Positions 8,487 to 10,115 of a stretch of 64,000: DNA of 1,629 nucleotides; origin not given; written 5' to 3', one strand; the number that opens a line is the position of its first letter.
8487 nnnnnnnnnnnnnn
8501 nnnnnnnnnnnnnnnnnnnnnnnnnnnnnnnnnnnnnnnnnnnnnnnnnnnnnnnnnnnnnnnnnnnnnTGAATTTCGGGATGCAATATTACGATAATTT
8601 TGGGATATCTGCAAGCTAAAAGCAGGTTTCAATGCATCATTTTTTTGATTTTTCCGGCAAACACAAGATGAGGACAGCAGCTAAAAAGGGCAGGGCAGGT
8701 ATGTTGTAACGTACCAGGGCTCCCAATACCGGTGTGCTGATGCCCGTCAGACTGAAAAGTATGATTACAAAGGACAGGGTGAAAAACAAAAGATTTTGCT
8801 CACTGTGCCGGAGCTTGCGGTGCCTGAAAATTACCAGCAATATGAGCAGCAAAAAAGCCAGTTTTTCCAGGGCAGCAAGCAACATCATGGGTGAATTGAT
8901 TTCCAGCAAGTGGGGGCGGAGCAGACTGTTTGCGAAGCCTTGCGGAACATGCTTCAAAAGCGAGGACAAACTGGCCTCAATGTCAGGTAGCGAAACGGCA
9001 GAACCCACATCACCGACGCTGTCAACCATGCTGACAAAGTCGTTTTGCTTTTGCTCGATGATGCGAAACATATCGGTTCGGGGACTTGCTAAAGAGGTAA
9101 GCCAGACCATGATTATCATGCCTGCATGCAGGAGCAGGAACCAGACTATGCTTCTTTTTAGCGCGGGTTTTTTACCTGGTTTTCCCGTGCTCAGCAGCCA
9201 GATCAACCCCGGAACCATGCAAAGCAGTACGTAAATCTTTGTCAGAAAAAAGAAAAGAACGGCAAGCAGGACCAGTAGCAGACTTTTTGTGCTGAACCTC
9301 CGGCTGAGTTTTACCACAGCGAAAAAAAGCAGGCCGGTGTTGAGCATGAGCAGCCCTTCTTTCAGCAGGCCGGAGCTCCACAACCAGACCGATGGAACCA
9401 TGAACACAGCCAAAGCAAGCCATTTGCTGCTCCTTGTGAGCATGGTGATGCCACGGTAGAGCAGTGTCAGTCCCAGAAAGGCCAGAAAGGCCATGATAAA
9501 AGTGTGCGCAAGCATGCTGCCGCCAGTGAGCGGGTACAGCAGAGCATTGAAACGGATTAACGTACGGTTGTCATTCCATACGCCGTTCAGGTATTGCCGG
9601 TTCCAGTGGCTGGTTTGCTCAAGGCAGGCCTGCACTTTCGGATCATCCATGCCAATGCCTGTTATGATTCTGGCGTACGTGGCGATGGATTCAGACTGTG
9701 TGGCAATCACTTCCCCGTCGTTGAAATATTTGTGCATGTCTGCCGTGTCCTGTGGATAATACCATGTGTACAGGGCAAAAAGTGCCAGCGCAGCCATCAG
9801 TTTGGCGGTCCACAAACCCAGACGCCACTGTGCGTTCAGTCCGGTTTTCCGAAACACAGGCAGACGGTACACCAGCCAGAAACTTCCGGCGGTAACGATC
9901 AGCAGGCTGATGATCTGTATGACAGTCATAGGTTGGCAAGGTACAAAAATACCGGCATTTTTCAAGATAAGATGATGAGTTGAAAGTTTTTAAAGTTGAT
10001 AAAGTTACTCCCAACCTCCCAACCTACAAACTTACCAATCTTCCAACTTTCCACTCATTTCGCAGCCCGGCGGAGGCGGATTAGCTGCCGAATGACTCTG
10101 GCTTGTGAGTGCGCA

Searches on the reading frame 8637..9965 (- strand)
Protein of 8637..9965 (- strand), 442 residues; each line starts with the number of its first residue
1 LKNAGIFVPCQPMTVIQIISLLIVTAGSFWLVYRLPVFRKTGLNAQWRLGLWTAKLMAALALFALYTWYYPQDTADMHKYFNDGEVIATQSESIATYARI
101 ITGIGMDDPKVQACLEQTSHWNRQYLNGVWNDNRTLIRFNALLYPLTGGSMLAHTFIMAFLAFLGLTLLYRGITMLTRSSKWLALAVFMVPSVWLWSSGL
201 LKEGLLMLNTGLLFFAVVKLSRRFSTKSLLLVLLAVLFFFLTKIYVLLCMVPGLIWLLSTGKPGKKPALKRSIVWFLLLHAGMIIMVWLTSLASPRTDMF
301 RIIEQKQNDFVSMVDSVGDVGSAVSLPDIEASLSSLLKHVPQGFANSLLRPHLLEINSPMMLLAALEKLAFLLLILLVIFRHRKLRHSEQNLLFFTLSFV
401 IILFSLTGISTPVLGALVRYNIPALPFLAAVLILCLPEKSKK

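Call 10: search_protein_families(library=pfam, proteins=[window:8637-9965:-], max_evalue=0.01)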
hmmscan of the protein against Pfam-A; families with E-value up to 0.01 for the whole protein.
window:8637-9965:- (442 aa): 1 family
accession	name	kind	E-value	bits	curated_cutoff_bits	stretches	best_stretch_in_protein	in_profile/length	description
PF14897.12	EpsG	-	0.003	17.2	30.1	0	154-442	64-294/326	EpsG family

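Call 33: find_encoding_contigs(protein=window:8637-9929:-, flank=10000, max_places=10)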
Protein window:8637-9929:- (430 aa): no gene with exactly this product is on record in the collection.

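Call 35: find_homologous_proteins(query=window:8637-9965:-, max_evalue=1e-10)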
Query window:8637-9965:- (442 aa): 339 proteins with E <= 1e-10 among 8000 candidates; the best 120 are listed.
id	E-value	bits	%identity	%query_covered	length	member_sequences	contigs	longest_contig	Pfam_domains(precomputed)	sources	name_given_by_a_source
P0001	2.3e-275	931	100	97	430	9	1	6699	-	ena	-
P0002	8.4e-163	560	60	95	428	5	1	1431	PF14897.13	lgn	-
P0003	1.8e-159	549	58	95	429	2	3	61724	-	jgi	jgi:hypothetical protein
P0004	1.0e-155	537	57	95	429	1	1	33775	-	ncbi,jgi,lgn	-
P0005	1.5e-151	523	55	95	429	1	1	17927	-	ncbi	ncbi:MAG: hypothetical protein ACP5DZ_02600 [Bacteroidales bacterium]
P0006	6.0e-151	521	54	97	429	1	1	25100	-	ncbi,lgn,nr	ncbi:MAG: hypothetical protein U9Q98_01825 [Bacteroidota bacterium]|nr:hypothetical protein [Bactero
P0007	8.2e-147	508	54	95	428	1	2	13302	-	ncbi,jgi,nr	ncbi:MAG: hypothetical protein PF590_05885 [Candidatus Delongbacteria bacterium]|jgi:hypothetical pr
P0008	3.6e-142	492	52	95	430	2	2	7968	-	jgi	jgi:hypothetical protein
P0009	1.9e-132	460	49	97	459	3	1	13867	-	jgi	jgi:hypothetical protein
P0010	5.2e-129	449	48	97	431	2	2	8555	-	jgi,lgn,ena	-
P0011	3.7e-125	436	47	97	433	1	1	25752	-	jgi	-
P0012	1.1e-124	435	47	97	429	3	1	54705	-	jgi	jgi:hypothetical protein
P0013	1.2e-117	412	48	97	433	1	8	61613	-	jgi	jgi:hypothetical protein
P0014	1.6e-98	349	50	76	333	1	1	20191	PF14897.13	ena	-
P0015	3.9e-85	304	41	92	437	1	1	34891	-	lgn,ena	-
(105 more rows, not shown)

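Call 36: find_encoding_contigs(protein=P0003, flank=10000, max_places=3)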
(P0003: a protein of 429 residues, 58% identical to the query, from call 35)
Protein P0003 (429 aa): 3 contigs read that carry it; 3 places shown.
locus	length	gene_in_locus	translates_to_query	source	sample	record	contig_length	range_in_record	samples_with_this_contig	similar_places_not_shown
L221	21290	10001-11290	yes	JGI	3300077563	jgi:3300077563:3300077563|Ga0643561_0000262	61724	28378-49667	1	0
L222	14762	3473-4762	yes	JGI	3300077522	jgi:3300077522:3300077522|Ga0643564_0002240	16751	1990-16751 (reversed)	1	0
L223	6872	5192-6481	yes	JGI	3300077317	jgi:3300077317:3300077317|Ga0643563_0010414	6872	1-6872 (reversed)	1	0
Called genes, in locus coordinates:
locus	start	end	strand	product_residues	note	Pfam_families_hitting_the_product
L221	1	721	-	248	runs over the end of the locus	-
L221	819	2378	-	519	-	PF18962:Por_Secre_tail (weak), PF01327:Pep_deformylase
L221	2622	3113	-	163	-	PF13767:DUF4168 (weak)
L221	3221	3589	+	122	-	PF18962:Por_Secre_tail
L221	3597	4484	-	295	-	-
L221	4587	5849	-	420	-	PF00709:Adenylsucc_synt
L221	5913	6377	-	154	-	PF01475:FUR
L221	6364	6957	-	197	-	-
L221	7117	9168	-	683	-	PF05649:Peptidase_M13_N, PF01431:Peptidase_M13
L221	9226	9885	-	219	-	PF02660:G3P_acyltransf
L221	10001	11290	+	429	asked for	-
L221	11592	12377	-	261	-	-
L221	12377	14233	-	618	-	PF02129:Peptidase_S15, PF08530:PepX_C, PF18962:Por_Secre_tail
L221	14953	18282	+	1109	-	PF22243:DUF5018-rel (faint), PF19755:DUF6242 (faint), PF16410:DUF5018 (weak), PF18962:Por_Secre_tail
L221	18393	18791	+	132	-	-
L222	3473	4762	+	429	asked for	-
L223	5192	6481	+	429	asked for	-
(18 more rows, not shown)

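Call 37: find_encoding_contigs(protein=P0004, flank=10000, max_places=2)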
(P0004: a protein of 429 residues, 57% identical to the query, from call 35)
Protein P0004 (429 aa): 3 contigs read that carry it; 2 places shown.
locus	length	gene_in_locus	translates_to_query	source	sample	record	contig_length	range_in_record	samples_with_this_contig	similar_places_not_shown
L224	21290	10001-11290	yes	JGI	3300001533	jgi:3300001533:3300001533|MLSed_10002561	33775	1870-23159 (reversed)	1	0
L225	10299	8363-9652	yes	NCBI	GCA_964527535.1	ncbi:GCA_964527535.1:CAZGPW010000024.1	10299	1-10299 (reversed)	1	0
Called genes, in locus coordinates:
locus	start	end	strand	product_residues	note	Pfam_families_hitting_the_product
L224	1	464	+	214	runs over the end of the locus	PF01025:GrpE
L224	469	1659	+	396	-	PF00226:DnaJ, PF01556:DnaJ_C, PF00684:DnaJ_CXXCXGXG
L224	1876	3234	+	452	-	PF13440:Polysacc_synt_3, PF03023:MurJ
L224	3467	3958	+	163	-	PF18962:Por_Secre_tail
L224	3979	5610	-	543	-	PF22694:CtpB_N-like (weak), PF00595:PDZ (weak), PF13180:PDZ_2, PF17820:PDZ_6, PF03572:Peptidase_S41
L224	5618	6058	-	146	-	PF00383:dCMP_cyt_deam_1, PF14437:MafB19-deam, PF14439:Bd3614-deam (faint)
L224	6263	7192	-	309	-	PF04055:Radical_SAM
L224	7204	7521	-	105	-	PF02579:Nitro_FeMo-Co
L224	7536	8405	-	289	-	PF01656:CbiA, PF10609:ParA (weak), PF13614:AAA_31 (faint), PF00037:Fer4 (faint), PF12797:Fer4_2 (faint), PF14697:Fer4_21, PF12838:Fer4_7, PF13187:Fer4_9 (weak), +3 more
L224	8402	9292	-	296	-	PF01656:CbiA, PF10609:ParA (weak), PF13614:AAA_31 (faint), PF00037:Fer4 (weak), PF12837:Fer4_6 (faint), PF14697:Fer4_21 (weak), PF12838:Fer4_7 (faint)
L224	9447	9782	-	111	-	PF02579:Nitro_FeMo-Co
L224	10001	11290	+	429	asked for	-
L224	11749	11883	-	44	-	-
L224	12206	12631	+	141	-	PF02566:OsmC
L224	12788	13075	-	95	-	PF00166:Cpn10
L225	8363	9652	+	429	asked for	-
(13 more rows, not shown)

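Call 38: find_encoding_contigs(protein=P0006, flank=10000, max_places=2)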
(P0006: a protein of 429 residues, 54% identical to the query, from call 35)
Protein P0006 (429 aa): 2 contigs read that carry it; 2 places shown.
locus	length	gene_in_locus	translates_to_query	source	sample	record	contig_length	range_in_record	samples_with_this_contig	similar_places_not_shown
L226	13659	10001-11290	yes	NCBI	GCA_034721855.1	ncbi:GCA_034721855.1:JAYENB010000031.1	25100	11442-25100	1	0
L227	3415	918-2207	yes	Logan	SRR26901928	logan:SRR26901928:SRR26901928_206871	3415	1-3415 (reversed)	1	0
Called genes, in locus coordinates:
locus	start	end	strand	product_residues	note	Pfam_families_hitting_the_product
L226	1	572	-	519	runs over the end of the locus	PF18962:Por_Secre_tail (weak), PF01327:Pep_deformylase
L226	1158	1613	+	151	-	-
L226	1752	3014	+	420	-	PF18962:Por_Secre_tail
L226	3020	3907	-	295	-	-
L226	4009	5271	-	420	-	PF00709:Adenylsucc_synt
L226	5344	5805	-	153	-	PF01475:FUR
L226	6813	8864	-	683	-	PF05649:Peptidase_M13_N, PF01431:Peptidase_M13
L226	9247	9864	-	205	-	PF02660:G3P_acyltransf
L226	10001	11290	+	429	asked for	-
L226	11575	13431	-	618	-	PF02129:Peptidase_S15, PF08530:PepX_C, PF18962:Por_Secre_tail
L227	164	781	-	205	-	PF02660:G3P_acyltransf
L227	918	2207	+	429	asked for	-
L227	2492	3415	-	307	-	?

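Call 61: find_encoding_contigs(protein=P0013, flank=10000, max_places=8)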
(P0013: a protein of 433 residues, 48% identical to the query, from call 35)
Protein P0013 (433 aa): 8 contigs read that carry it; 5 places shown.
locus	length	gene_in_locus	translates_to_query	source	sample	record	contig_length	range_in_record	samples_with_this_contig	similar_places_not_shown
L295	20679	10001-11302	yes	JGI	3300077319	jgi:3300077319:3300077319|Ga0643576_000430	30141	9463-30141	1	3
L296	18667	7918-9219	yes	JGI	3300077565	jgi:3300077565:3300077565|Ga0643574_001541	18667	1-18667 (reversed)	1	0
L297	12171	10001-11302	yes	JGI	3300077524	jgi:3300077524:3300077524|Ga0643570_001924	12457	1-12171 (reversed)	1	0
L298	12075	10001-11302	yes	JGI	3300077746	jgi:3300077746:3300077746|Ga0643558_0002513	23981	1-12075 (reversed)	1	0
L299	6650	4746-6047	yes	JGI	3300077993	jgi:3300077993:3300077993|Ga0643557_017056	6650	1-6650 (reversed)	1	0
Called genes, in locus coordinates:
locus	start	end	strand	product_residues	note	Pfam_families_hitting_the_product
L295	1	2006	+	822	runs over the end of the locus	PF13620:CarboxypepD_reg, PF13715:CarbopepD_reg_2, PF25020:TTR_TEN1-4 (faint), PF07715:Plug, PF00593:TonB_dep_Rec_b-barrel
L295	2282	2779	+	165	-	PF02915:Rubrerythrin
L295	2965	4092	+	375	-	PF13173:AAA_14, PF13635:DUF4143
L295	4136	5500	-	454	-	PF00152:tRNA-synt_2 (faint), PF13393:tRNA-synt_His, PF03129:HGTP_anticodon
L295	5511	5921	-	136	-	PF02566:OsmC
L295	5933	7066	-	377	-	PF01926:MMR_HSR1, PF06071:YchF-GTPase_C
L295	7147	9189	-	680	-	PF05649:Peptidase_M13_N, PF01431:Peptidase_M13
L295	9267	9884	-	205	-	PF02660:G3P_acyltransf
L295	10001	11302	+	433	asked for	-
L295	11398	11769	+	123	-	PF12680:SnoaL_2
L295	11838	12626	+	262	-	PF01555:N6_N4_Mtase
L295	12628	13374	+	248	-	PF11463:R-HINP1I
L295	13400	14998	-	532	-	PF01841:Transglut_core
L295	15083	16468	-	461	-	PF18195:GatD_N, PF00710:Asparaginase, PF17763:Asparaginase_C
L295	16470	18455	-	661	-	PF02934:GatB_N, PF02637:GatB_Yqey (faint)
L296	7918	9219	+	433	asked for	-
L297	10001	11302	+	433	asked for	-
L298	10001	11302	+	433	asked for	-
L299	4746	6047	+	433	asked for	-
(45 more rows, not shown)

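Call 62: find_encoding_contigs(protein=P0005, flank=10000, max_places=3)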
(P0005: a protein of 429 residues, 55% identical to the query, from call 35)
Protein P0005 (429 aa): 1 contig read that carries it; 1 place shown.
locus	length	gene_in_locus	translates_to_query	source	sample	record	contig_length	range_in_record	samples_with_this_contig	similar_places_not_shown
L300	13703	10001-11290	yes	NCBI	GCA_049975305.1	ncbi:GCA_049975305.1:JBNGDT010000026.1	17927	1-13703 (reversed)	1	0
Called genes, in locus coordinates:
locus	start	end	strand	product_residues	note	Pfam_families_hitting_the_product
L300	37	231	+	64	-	PF00313:CSD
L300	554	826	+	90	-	-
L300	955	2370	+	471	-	PF13231:PMT_2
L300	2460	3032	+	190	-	PF00210:Ferritin, PF02915:Rubrerythrin, PF21349:RUBY_RBDX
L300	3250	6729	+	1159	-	PF13734:Inhibitor_I69, PF01640:Peptidase_C10, PF00801:PKD, PF18911:PKD_4, PF07675:Cleaved_Adhesin, PF00801:PKD, PF18911:PKD_4, PF18962:Por_Secre_tail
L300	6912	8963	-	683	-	PF05649:Peptidase_M13_N, PF01431:Peptidase_M13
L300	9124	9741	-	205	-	PF02660:G3P_acyltransf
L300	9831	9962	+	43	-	-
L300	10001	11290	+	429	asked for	-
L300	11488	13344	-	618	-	PF02129:Peptidase_S15, PF08530:PepX_C, PF18962:Por_Secre_tail (weak)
